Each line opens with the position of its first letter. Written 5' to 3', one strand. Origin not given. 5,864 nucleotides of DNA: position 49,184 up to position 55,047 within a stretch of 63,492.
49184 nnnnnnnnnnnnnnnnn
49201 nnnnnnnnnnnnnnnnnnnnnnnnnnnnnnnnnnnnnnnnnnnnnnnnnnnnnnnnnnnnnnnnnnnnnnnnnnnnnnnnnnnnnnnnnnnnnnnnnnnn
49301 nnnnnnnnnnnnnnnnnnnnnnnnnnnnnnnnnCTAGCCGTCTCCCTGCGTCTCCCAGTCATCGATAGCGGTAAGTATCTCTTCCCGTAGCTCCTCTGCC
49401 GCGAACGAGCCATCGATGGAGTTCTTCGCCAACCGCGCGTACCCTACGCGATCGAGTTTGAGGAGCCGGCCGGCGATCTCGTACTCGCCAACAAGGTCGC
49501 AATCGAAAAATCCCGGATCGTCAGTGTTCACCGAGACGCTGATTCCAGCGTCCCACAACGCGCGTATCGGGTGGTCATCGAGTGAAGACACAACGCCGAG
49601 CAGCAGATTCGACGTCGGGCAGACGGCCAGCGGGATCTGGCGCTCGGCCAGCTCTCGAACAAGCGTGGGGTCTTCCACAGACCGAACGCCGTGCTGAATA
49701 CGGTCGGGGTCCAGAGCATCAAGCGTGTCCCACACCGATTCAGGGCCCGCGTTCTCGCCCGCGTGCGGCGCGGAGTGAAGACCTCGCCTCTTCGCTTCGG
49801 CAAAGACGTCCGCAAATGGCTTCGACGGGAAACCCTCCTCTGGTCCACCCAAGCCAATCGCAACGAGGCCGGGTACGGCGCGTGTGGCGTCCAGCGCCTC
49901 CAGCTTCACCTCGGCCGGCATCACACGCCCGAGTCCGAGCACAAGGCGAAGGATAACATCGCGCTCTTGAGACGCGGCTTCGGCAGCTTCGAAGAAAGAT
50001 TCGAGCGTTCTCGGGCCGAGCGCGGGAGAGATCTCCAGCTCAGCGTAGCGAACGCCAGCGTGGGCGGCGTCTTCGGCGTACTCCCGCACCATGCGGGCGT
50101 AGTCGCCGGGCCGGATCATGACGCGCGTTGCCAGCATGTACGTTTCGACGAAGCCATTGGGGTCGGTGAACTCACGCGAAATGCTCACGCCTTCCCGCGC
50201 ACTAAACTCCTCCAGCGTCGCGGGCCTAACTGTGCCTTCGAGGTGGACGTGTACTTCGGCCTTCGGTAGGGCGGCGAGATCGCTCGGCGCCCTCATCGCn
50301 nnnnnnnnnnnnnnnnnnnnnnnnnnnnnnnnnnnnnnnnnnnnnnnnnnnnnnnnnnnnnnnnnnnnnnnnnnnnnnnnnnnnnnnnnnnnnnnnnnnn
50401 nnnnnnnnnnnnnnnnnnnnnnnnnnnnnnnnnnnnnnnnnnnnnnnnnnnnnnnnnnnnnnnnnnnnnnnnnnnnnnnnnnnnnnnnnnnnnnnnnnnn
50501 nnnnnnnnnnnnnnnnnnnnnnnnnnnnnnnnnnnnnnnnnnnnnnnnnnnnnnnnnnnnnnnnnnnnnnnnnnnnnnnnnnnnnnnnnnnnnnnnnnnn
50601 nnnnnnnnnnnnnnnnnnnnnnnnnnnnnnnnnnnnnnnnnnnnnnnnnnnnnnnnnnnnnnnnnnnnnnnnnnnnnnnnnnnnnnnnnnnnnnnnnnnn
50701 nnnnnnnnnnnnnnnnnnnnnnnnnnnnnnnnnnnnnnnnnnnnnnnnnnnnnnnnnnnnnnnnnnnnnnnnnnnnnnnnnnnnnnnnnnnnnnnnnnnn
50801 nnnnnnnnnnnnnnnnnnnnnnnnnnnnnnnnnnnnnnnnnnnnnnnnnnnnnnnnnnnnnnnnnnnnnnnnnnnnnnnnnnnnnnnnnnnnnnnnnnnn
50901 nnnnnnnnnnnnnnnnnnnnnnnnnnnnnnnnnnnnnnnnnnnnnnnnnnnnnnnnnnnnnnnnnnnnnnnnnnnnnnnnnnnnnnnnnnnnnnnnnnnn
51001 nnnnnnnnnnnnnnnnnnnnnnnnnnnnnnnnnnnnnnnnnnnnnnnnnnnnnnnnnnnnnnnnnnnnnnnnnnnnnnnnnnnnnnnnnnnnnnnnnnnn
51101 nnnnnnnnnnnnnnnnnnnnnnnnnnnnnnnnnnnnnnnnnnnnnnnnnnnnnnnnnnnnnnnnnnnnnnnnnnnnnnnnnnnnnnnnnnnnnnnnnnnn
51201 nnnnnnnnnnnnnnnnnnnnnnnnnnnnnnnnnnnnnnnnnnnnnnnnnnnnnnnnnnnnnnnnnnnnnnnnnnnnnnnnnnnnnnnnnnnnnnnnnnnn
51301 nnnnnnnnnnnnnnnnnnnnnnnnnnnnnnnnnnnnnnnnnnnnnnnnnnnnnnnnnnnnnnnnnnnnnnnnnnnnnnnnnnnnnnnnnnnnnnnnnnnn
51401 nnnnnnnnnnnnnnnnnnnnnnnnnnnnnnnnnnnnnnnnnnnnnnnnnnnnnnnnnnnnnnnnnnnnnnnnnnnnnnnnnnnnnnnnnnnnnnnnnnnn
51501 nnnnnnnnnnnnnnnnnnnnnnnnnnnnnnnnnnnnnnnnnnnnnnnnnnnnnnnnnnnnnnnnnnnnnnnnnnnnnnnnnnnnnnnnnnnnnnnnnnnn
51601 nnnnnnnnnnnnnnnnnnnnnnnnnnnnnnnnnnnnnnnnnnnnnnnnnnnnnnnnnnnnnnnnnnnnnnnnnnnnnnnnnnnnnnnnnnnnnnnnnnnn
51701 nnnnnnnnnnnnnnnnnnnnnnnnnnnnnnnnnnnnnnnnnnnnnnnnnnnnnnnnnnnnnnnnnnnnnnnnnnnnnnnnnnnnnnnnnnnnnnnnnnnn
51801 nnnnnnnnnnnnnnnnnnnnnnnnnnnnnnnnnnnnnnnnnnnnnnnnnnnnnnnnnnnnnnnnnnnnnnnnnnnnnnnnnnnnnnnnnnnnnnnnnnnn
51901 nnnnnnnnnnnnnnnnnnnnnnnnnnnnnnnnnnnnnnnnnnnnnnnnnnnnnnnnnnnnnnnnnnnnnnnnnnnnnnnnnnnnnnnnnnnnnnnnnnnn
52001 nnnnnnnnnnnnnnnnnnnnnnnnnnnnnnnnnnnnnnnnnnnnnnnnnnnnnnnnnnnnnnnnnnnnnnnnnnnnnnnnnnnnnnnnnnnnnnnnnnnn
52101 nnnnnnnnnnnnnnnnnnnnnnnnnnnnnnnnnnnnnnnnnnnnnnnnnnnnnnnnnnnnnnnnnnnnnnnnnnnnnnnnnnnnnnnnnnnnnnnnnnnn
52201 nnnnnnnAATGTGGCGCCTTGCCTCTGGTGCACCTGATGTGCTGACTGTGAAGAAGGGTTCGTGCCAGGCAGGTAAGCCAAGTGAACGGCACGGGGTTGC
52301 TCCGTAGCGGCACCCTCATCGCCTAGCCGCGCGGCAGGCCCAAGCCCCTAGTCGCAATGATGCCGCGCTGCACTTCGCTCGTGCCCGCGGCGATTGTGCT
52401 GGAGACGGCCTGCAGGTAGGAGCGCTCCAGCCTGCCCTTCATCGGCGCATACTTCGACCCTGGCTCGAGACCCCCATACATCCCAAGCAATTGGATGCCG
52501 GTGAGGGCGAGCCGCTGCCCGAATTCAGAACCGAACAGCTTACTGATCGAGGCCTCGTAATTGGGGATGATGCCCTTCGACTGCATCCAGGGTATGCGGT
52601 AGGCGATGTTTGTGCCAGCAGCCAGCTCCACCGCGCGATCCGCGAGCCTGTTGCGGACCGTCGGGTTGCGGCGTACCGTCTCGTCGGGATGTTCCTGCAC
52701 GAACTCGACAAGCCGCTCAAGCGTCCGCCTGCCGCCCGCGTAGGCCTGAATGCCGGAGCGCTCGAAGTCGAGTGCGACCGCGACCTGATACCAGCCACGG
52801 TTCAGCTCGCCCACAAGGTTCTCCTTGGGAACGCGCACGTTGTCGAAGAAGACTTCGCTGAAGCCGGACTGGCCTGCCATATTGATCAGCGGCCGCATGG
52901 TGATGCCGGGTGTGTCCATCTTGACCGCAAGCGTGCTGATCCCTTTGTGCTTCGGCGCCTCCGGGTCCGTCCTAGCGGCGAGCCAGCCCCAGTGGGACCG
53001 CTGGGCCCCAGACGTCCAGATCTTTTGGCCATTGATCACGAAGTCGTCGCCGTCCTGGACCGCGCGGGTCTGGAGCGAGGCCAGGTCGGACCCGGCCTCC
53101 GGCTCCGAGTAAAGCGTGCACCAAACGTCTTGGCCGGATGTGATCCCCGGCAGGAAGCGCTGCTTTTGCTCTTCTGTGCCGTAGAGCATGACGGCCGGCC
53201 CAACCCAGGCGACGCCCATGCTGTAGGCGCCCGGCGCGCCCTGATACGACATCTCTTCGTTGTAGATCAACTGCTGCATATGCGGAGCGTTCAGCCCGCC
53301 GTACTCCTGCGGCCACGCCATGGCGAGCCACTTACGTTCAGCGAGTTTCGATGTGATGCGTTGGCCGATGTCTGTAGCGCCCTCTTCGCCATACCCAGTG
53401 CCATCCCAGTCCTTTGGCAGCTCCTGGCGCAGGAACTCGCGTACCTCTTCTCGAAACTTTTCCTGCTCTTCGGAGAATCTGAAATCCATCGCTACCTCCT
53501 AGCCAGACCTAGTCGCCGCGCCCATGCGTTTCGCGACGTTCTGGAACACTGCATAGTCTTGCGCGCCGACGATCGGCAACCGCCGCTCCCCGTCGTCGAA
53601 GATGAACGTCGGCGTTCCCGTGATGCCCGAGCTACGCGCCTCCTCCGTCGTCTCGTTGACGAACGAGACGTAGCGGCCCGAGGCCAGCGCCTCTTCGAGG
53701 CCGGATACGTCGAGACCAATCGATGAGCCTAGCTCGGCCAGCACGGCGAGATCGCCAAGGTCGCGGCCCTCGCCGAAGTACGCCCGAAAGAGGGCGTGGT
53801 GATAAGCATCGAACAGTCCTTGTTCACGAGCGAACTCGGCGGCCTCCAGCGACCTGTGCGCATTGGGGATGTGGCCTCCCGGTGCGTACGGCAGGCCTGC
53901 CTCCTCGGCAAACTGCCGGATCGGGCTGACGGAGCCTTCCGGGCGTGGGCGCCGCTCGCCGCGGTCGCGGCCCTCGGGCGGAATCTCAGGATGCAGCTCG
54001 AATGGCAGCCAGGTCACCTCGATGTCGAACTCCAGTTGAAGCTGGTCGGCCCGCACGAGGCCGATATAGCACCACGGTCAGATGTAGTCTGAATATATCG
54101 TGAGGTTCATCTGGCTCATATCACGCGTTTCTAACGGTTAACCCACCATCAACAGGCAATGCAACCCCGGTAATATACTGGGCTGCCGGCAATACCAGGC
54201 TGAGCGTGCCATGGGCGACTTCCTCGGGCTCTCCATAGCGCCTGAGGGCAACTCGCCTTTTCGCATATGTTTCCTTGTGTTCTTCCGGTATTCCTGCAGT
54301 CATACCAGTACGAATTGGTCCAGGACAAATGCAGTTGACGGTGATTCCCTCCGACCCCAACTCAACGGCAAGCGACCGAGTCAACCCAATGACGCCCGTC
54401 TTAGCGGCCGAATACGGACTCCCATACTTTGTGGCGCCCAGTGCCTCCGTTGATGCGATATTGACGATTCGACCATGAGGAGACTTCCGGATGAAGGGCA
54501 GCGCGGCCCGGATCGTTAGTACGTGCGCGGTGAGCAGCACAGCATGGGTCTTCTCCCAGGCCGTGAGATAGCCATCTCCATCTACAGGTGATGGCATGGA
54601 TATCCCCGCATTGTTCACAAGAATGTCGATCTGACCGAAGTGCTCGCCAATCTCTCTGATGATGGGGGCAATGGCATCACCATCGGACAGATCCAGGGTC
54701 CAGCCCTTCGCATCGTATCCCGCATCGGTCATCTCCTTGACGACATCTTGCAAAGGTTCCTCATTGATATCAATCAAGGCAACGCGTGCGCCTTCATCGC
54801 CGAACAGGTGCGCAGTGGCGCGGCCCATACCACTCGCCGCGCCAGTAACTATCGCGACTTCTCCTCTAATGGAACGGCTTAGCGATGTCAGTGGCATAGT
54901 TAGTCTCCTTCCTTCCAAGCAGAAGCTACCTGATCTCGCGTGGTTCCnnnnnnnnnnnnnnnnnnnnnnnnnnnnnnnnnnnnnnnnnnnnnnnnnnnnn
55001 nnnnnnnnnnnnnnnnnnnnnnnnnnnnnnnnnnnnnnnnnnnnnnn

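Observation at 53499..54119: DsbA/FrnE-like oxidoreductase with TGA replacing the first active-site Cys: U-P-W-C selenoprotein candidate (or fresh pseudogene)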

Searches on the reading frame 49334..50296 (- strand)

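Call 52: search_protein_families(library=pfam, proteins=[window:49334-50296:-], max_evalue=0.00001)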
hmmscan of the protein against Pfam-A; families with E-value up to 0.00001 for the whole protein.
window:49334-50296:- (320 aa): 2 families
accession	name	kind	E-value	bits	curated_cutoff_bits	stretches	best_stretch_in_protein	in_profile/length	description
PF00962.28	A_deaminase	-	1e-75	255.3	27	1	11-314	1-330/330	Adenosine deaminase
PF19326.5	AMP_deaminase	-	2.7e-10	39.7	27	1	176-308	455-586/630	AMP deaminase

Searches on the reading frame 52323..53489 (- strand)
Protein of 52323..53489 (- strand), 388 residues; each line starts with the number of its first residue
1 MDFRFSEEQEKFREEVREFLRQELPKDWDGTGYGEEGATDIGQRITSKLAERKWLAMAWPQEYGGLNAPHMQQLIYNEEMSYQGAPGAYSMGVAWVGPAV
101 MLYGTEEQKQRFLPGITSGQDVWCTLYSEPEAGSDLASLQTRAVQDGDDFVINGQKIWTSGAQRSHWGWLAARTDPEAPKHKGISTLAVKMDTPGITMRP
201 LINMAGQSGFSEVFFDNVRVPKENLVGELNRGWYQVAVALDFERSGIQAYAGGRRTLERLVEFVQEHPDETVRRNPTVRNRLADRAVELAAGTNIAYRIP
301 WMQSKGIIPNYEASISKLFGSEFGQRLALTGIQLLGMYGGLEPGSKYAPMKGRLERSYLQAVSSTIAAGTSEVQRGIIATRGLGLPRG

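Call 52: search_protein_families(library=pfam, proteins=[window:52323-53489:-], max_evalue=0.00001)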
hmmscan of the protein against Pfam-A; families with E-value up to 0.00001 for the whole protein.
window:52323-53489:- (388 aa): 3 families
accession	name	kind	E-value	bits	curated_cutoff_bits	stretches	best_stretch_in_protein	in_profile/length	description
PF00441.29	Acyl-CoA_dh_1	-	1.4e-23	84.1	22.4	1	230-382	1-149/150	Acyl-CoA dehydrogenase, C-terminal domain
PF02771.21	Acyl-CoA_dh_N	-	2e-23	83.4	22.9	1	6-120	1-113/113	Acyl-CoA dehydrogenase, N-terminal domain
PF02770.24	Acyl-CoA_dh_M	-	2.6e-21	76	33.3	1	124-218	1-97/97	Acyl-CoA dehydrogenase, middle domain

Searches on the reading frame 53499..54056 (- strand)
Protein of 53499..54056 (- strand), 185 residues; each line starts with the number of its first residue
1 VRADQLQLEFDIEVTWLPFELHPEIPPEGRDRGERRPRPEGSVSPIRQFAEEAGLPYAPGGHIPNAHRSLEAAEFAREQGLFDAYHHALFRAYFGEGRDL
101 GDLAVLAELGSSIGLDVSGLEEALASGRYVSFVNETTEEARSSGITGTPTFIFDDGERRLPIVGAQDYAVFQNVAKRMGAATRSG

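Call 30: find_encoding_contigs(protein=window:53499-54056:-, flank=10000, max_places=6)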
Protein window:53499-54056:- (185 aa): 2 contigs read that carry it; 2 places shown.
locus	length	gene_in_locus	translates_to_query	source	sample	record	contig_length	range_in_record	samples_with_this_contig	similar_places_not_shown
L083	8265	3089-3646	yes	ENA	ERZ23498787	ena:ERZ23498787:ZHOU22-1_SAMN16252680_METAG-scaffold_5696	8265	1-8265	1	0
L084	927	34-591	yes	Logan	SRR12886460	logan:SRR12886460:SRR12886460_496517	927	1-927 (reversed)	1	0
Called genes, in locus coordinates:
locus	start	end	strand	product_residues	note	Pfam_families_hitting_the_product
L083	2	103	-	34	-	?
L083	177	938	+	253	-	PF01738:DLH, PF12146:Hydrolase_4 (faint), PF00326:Peptidase_S9 (faint)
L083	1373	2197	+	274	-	PF00561:Abhydrolase_1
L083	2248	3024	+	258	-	PF00106:adh_short, PF08659:KR (weak), PF13561:adh_short_C2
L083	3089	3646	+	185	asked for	PF01323:DSBA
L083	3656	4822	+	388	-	PF02771:Acyl-CoA_dh_N, PF02770:Acyl-CoA_dh_M, PF00441:Acyl-CoA_dh_1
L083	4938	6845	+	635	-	-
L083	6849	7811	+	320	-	PF07969:Amidohydro_3 (weak), PF00962:A_deaminase, PF19326:AMP_deaminase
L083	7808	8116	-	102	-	PF13412:HTH_24 (weak)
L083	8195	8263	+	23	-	?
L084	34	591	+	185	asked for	PF01323:DSBA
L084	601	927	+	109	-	?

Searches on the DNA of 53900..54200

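Call 50: search_rna_families(source=window, start=53900, end=54200, threshold=evalue, max_evalue=10)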
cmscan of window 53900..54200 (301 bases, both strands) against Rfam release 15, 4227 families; matches with E-value up to 10: 2.
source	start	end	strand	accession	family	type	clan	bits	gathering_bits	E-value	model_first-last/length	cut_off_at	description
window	53938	53987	-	RF02802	PyrR204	Gene; snRNA; snoRNA; HACA-box;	-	17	71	0.49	1-57/57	no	Pyrobaculum sRNA 204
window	54076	54176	-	RF01210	snoU13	Gene; snRNA; snoRNA; CD-box;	CL00081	12.6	46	2.6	1-104/104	no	Small nucleolar RNA U13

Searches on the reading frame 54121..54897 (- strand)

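Call 52: search_protein_families(library=pfam, proteins=[window:54121-54897:-], max_evalue=0.00001)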
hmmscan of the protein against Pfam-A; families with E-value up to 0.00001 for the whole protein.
window:54121-54897:- (258 aa): 3 families
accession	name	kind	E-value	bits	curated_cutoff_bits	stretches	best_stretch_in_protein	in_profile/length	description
PF13561.12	adh_short_C2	-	8.8e-60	202.6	27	1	19-254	1-236/236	Enoyl-(Acyl carrier protein) reductase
PF00106.31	adh_short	-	9.9e-54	182.2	26.6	1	14-206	2-193/195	short chain dehydrogenase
PF08659.16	KR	-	6.1e-06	26.7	22.6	1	16-107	4-99/180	KR domain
